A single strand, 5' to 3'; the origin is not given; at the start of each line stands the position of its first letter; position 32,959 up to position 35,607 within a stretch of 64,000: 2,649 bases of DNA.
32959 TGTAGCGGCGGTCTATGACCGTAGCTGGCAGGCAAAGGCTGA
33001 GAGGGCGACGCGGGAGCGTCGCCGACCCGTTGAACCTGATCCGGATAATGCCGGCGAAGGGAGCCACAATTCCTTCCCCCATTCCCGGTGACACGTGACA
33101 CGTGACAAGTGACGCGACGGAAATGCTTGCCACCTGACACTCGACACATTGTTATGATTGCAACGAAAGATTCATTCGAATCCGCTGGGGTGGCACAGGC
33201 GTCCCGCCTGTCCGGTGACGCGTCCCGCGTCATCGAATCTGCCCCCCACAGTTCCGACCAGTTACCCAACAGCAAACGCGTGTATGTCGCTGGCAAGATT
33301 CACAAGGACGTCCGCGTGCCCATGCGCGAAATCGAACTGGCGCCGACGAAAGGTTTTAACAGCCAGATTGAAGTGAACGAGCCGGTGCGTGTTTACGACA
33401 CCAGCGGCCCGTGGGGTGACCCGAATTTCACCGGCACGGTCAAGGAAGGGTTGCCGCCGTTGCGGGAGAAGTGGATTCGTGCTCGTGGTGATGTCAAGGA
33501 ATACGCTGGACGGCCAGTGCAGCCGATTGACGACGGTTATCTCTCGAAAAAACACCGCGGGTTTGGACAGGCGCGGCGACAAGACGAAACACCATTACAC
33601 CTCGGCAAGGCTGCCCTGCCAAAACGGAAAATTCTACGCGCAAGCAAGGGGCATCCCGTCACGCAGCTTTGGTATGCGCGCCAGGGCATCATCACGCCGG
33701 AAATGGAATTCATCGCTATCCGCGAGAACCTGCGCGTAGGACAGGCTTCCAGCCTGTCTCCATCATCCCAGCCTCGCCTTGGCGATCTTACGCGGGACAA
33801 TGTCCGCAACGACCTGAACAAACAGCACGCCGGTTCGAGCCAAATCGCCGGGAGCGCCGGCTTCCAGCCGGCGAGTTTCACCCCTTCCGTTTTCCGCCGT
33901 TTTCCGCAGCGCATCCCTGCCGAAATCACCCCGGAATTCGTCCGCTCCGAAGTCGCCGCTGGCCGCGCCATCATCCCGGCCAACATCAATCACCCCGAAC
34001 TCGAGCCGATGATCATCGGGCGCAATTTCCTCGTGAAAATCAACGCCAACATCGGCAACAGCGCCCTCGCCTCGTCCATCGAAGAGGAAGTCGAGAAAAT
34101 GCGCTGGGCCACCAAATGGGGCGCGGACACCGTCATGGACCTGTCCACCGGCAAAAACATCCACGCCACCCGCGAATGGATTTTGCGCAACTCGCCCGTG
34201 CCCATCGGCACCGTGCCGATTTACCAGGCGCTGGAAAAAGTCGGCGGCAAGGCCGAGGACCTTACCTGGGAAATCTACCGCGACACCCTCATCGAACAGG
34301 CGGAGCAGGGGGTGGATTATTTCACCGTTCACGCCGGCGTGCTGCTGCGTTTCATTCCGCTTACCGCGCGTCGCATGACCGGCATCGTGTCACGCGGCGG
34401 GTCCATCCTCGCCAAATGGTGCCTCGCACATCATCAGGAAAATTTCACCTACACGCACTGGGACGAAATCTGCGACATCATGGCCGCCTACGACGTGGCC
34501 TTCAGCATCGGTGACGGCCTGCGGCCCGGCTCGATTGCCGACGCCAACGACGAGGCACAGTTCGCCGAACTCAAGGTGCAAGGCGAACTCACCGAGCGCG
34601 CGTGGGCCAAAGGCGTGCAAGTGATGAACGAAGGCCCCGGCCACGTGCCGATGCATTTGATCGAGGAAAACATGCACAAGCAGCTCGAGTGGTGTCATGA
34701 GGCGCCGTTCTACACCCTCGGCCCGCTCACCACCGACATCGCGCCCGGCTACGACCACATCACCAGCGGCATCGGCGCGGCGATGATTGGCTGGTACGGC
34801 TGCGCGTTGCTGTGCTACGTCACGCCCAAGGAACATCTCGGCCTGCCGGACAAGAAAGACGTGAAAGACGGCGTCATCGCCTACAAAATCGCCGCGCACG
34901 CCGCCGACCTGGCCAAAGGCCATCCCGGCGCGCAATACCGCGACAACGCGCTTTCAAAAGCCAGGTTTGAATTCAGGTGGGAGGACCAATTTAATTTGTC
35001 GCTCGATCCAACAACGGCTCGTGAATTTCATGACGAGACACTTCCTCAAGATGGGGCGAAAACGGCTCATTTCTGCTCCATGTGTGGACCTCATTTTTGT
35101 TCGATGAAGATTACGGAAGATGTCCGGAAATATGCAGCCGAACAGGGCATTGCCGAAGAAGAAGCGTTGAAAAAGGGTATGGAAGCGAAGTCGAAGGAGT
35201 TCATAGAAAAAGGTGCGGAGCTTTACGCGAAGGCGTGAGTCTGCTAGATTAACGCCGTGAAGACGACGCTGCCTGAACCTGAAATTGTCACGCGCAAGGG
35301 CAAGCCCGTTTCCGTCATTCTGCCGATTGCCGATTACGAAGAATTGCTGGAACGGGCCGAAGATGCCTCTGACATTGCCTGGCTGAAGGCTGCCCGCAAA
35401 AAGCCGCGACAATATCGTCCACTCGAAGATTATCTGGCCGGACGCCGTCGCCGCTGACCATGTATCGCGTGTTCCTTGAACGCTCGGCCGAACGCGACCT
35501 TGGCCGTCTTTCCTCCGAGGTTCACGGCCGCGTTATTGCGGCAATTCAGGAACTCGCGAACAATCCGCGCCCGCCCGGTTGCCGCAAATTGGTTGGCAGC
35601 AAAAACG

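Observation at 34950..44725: thiC 3' end is present three times, bracketing a TA cassette and a ~9-kb accessory island: serial integration at the thiC terminus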

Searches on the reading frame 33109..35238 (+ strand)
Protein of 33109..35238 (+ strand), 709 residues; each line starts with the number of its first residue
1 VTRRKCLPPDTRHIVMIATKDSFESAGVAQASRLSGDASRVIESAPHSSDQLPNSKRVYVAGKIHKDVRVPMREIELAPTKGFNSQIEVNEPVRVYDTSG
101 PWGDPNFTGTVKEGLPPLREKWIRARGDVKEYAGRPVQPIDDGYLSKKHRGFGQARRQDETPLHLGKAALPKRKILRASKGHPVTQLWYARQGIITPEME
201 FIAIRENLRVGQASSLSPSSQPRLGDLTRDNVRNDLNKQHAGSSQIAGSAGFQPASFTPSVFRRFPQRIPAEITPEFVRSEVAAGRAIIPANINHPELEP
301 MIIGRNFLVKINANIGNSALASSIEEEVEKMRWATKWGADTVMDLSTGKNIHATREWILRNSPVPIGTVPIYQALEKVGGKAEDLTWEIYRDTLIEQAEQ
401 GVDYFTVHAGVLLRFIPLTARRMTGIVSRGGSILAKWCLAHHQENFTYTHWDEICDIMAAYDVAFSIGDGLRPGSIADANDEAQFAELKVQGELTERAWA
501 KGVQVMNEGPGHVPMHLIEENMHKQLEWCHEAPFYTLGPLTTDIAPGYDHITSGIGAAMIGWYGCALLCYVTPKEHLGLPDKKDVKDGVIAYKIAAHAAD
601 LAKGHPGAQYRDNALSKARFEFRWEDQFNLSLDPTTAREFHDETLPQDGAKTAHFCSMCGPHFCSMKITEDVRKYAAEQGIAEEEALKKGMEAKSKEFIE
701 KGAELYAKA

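Call 10: search_protein_families(library=pfam, proteins=[window:33109-35238:+], max_evalue=0.01)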
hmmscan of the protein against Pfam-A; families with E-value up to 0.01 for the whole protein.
window:33109-35238:+ (709 aa): 2 families
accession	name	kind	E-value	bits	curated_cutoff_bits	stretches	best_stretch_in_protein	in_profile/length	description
PF01964.24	ThiC_Rad_SAM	-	9.5e-185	614.7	25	1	185-670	1-419/420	Radical SAM ThiC family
PF13667.11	ThiC-associated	-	1.5e-29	102.1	27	1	52-129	2-80/81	ThiC-associated domain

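Call 13: find_homologous_proteins(query=window:33109-35238:+, max_evalue=1e-100)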
Query window:33109-35238:+ (709 aa): 8000 proteins with E <= 1e-100 among 8000 candidates; the best 120 are listed.
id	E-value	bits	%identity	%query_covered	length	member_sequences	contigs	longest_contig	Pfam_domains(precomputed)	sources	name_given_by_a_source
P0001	0.0e+0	1611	100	98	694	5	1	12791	PF13667.12,PF01964.25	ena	-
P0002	0.0e+0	1407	88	98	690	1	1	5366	PF13667.12,PF01964.25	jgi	jgi:phosphomethylpyrimidine synthase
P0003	0.0e+0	1404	87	98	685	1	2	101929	PF13667.12,PF01964.25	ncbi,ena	-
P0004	0.0e+0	1404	88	98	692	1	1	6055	PF13667.12,PF01964.25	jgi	jgi:phosphomethylpyrimidine synthase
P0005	0.0e+0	1403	86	98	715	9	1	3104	PF13667.12,PF01964.25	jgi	jgi:phosphomethylpyrimidine synthase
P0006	0.0e+0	1391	87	98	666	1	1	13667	PF13667.12,PF01964.25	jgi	jgi:phosphomethylpyrimidine synthase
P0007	0.0e+0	1390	87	98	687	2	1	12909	PF13667.12,PF01964.25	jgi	jgi:phosphomethylpyrimidine synthase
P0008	0.0e+0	1390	87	98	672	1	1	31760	PF13667.12,PF01964.25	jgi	jgi:phosphomethylpyrimidine synthase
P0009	0.0e+0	1388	87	98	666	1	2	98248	PF13667.12,PF01964.25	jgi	jgi:phosphomethylpyrimidine synthase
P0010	0.0e+0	1388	86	98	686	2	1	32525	PF13667.12,PF01964.25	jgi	jgi:phosphomethylpyrimidine synthase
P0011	0.0e+0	1384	85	99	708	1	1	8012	PF13667.12,PF01964.25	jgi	jgi:phosphomethylpyrimidine synthase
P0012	0.0e+0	1381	87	98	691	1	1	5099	PF13667.12,PF01964.25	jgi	jgi:phosphomethylpyrimidine synthase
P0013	0.0e+0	1381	87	98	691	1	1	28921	PF13667.12,PF01964.25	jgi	jgi:phosphomethylpyrimidine synthase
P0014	0.0e+0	1380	86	98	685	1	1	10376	PF13667.12,PF01964.25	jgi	jgi:phosphomethylpyrimidine synthase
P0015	0.0e+0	1377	85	98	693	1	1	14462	PF13667.12,PF01964.25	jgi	jgi:phosphomethylpyrimidine synthase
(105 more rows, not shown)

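Call 15: find_encoding_contigs(protein=P0003, flank=10000, max_places=2)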
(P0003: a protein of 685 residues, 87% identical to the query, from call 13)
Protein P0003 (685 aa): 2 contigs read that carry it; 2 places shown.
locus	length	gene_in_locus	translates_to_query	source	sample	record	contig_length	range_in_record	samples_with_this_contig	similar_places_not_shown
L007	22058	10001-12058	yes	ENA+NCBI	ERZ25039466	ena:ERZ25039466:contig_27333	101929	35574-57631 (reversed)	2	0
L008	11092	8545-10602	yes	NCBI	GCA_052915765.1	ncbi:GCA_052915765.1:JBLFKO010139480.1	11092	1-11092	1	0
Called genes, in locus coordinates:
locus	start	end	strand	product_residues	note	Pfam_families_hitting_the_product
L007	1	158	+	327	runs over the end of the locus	-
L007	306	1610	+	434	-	PF17760:UvrA_inter, PF17755:UvrA_DNA-bind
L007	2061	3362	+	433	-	PF02463:SMC_N (faint), PF13304:AAA_21 (faint), PF00005:ABC_tran (faint)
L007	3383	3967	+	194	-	-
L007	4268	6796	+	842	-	PF00515:TPR_1 (faint), PF07719:TPR_2 (faint), PF13174:TPR_6 (faint), PF13424:TPR_12 (faint), PF13428:TPR_14 (faint), PF13432:TPR_16 (weak), PF13525:YfiO (faint), PF14559:TPR_19 (faint), +1 more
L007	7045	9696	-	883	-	PF00690:Cation_ATPase_N, PF00122:E1-E2_ATPase, PF00702:Hydrolase, PF13246:Cation_ATPase, PF08282:Hydrolase_3 (faint), PF00689:Cation_ATPase_C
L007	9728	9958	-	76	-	-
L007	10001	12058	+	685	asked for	PF13667:ThiC-associated, PF01964:ThiC_Rad_SAM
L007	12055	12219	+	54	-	-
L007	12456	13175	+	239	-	PF01555:N6_N4_Mtase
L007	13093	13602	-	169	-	PF13358:DDE_3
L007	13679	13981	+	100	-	-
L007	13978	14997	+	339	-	-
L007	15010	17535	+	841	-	PF04851:ResIII (weak)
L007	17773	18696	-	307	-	-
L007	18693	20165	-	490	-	PF00589:Phage_integrase (weak)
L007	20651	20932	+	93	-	PF05015:HigB-like_toxin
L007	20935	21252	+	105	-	PF01381:HTH_3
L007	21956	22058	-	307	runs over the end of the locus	PF13927:Ig_3 (faint), PF07679:I-set (faint)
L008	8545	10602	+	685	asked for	PF13667:ThiC-associated, PF01964:ThiC_Rad_SAM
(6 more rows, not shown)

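Call 16: find_encoding_contigs(protein=P0009, flank=10000, max_places=2)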
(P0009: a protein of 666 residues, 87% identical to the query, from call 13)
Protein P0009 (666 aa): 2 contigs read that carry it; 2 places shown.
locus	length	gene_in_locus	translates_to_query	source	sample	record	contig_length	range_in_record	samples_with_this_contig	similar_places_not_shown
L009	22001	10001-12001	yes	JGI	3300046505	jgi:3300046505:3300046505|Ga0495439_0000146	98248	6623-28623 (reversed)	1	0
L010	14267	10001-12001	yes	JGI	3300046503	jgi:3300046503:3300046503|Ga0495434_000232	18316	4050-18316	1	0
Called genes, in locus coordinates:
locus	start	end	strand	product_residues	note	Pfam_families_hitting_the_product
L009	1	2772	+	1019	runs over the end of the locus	PF00005:ABC_tran (faint), PF02463:SMC_N (faint), PF13191:AAA_16 (faint), PF13304:AAA_21 (faint), PF13555:AAA_29 (faint), PF20703:nSTAND1 (faint), PF17760:UvrA_inter, PF17755:UvrA_DNA-bind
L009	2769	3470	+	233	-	PF06071:YchF-GTPase_C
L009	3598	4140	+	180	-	-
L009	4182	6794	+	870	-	PF09976:TPR_21 (faint), PF13428:TPR_14 (faint), PF13525:YfiO (weak), PF07719:TPR_2 (faint), PF13174:TPR_6 (faint), PF13424:TPR_12 (faint), PF14559:TPR_19 (faint), PF13432:TPR_16 (weak)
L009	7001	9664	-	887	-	PF00690:Cation_ATPase_N, PF00122:E1-E2_ATPase, PF00702:Hydrolase, PF13246:Cation_ATPase, PF00689:Cation_ATPase_C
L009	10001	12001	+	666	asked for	PF13667:ThiC-associated, PF01964:ThiC_Rad_SAM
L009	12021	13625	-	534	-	PF03130:HEAT_PBS (faint), PF02985:HEAT (weak), PF13646:HEAT_2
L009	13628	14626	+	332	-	PF00248:Aldo_ket_red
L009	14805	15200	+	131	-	PF00190:Cupin_1 (weak), PF02311:AraC_binding, PF07883:Cupin_2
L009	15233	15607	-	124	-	PF07681:DoxX (weak)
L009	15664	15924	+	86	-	-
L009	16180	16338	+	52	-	-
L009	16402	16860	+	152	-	-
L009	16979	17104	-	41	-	-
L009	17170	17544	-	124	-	-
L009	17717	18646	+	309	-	PF00248:Aldo_ket_red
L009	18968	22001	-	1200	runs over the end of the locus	PF13385:Laminin_G_3, PF14885:GHL15 (faint), PF02018:CBM_4_9, PF25275:Golvesin_C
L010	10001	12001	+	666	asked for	PF13667:ThiC-associated, PF01964:ThiC_Rad_SAM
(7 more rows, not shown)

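Call 17: find_encoding_contigs(protein=P0008, flank=10000, max_places=2)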
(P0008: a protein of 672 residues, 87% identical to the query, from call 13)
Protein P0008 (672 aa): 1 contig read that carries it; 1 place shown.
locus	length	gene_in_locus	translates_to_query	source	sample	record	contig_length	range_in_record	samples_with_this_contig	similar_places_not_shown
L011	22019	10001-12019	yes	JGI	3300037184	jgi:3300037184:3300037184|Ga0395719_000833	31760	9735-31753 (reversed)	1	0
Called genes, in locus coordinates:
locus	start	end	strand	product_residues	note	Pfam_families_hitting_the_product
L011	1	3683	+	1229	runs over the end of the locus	?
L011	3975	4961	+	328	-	PF00248:Aldo_ket_red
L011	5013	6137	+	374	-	-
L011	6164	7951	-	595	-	PF00072:Response_reg (weak), PF00512:HisKA, PF02518:HATPase_c, PF00072:Response_reg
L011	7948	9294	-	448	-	PF00989:PAS (weak), PF08448:PAS_4, PF13426:PAS_9 (weak), PF02518:HATPase_c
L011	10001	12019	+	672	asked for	PF13667:ThiC-associated, PF01964:ThiC_Rad_SAM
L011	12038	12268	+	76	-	-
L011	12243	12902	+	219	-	-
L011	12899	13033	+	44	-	-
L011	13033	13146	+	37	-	-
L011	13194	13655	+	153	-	PF07883:Cupin_2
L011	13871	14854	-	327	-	PF01738:DLH (faint), PF20434:BD-FAE, PF07859:Abhydrolase_3, PF00326:Peptidase_S9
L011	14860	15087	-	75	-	-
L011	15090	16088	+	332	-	PF00248:Aldo_ket_red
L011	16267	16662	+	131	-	PF00190:Cupin_1 (weak), PF02311:AraC_binding (weak), PF07883:Cupin_2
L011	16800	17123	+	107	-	PF01022:HTH_5, PF12802:MarR_2 (weak), PF12840:HTH_20, PF13412:HTH_24 (faint)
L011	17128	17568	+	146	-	PF08327:AHSA1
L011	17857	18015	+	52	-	-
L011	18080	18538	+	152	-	-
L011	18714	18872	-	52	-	-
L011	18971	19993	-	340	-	PF00150:Cellulase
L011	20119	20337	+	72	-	-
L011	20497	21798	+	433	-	-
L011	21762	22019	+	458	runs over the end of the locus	PF02366:PMT (weak)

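Call 77: search_protein_families(library=pfam, proteins=[L011:12243-12902:+, L011:12038-12268:+], max_evalue=0.01)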
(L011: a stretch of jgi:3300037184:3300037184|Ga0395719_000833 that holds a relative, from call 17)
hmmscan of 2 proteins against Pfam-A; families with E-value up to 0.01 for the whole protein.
L011:12243-12902:+ (219 aa): 1 family
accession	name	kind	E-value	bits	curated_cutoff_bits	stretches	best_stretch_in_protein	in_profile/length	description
PF20083.4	DUF6477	-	0.00059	20.3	25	0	144-202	7-64/97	Family of unknown function (DUF6477)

L011:12038-12268:+ (76 aa): 0 families

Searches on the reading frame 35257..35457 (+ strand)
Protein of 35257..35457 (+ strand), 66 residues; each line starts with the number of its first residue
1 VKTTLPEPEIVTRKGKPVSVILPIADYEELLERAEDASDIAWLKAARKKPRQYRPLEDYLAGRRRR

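Call 10: search_protein_families(library=pfam, proteins=[window:35257-35457:+], max_evalue=0.01)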
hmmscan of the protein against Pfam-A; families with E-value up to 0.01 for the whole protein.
window:35257-35457:+ (66 aa): 2 families
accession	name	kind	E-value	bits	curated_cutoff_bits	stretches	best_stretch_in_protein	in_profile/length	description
PF02604.26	PhdYeFM_antitox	-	6.3e-07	29.5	29.8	1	6-38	24-55/74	Antitoxin Phd_YefM, type II toxin-antitoxin system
PF18506.7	RelB-like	-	0.00011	22.3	27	1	10-36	7-33/62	RelB Antitoxin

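Call 71: search_protein_families(library=padloc, proteins=[window:35257-35457:+], max_evalue=0.001)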
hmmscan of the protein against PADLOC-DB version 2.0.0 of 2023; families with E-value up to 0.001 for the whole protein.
window:35257-35457:+ (66 aa): 0 families

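Call 72: search_protein_families(library=ncbifam, proteins=[window:35257-35457:+], max_evalue=0.001)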
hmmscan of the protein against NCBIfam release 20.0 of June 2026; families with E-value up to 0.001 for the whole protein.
window:35257-35457:+ (66 aa): 1 family
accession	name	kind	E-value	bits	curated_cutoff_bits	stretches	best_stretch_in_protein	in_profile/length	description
TIGR01552.1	phd_fam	subfamily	1.6e-06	27.4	20.8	1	10-37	25-52/53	type II toxin-antitoxin system prevent-host-death family antitoxin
